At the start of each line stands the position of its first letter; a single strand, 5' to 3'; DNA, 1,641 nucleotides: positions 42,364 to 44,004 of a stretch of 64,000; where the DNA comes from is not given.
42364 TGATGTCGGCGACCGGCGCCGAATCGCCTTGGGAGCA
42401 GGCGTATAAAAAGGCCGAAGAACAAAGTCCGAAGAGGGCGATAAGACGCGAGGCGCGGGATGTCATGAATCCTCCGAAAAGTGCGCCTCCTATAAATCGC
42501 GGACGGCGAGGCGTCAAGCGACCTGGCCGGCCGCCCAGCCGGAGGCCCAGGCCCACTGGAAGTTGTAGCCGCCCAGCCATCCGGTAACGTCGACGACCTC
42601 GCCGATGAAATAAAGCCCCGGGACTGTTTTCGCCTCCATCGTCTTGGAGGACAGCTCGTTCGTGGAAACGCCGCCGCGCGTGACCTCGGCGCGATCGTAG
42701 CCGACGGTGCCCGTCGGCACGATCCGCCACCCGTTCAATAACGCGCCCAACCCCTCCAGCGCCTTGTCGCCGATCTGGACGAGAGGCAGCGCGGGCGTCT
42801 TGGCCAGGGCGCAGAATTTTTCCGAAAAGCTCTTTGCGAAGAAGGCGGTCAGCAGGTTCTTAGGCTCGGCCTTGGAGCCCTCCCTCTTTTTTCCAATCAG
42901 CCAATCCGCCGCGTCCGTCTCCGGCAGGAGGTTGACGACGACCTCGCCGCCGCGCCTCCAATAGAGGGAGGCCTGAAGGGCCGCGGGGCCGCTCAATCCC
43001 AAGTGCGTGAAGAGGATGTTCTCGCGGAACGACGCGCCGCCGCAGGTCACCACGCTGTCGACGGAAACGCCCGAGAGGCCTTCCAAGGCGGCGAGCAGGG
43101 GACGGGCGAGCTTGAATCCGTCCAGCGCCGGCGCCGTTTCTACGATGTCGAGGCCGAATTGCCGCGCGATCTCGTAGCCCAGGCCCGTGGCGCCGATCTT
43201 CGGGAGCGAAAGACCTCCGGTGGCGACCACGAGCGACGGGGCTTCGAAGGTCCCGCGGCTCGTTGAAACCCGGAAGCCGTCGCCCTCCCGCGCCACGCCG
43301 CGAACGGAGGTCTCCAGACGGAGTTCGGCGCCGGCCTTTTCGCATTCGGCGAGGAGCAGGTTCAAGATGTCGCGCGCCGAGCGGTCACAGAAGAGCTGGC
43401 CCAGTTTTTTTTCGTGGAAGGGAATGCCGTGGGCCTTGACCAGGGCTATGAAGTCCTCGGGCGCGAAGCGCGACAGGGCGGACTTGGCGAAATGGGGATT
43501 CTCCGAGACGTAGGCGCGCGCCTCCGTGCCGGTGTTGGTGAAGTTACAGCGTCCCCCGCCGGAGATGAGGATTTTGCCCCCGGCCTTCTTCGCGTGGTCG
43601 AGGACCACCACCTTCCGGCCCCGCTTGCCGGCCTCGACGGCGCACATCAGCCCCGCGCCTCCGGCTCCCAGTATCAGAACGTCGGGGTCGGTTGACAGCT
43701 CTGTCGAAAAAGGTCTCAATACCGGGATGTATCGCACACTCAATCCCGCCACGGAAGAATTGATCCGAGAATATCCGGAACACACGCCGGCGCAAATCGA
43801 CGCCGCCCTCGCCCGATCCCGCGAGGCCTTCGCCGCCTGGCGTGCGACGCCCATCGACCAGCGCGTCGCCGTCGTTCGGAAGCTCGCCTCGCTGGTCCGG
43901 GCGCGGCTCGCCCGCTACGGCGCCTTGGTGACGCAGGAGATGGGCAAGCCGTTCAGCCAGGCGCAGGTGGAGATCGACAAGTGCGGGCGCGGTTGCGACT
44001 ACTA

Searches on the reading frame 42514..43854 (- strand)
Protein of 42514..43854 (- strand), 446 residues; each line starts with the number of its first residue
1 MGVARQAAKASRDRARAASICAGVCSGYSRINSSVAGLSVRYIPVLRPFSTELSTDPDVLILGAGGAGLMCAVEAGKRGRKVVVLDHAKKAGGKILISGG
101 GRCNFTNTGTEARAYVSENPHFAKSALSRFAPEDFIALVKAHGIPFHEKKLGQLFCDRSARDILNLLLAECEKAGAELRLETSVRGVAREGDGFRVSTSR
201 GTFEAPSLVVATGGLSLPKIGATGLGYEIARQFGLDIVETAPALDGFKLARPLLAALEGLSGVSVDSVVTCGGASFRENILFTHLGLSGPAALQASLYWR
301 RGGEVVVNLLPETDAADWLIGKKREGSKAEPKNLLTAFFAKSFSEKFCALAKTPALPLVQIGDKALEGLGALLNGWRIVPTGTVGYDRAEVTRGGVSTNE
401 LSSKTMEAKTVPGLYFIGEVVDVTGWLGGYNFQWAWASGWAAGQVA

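Call 87: search_protein_families(library=pfam, proteins=[window:42514-43854:-], max_evalue=0.001)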
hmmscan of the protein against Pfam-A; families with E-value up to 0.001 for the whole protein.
window:42514-43854:- (446 aa): 12 families
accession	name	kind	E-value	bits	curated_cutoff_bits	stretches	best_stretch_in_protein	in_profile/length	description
PF03486.20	HI0933_like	-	2.6e-93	312.4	50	1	58-444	2-243/244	HI0933-like protein Rossmann domain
PF22780.1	HI0933_like_1st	-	1.1e-27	97.3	27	1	242-391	2-165/165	HI0933-like protein barrel and H2TH domain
PF00890.30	FAD_binding_2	-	3.6e-14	53.2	20.4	1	58-106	1-49/414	FAD binding domain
PF01266.30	DAO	-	1.8e-13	51.2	27.9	2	58-159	1-95/353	FAD dependent oxidoreductase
PF13738.12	Pyr_redox_3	-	9.9e-11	41.9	30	1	177-220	97-140/305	Pyridine nucleotide-disulphide oxidoreductase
PF12831.13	FAD_oxidored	-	5.6e-10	39.5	27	1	58-213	1-145/416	FAD dependent oxidoreductase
PF07992.20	Pyr_redox_2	-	3.6e-07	30.3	26.1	0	58-93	2-38/291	Pyridine nucleotide-disulphide oxidoreductase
PF01134.28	GIDA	-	2.7e-05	23.8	22.1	0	58-90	1-33/391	Glucose inhibited division protein A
PF01494.25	FAD_binding_3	-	0.00016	21.5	22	0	58-196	3-135/349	FAD binding domain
PF13450.12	NAD_binding_8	-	0.00037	21.2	21.9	1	61-95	1-35/68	NAD(P)-binding Rossmann-like domain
PF01946.23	Thi4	-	0.00046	19.9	26.2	1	56-97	17-59/235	Thi4 family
PF01593.30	Amino_oxidase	-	0.00084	19.2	19.8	0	168-212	210-254/443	Flavin containing amine oxidoreductase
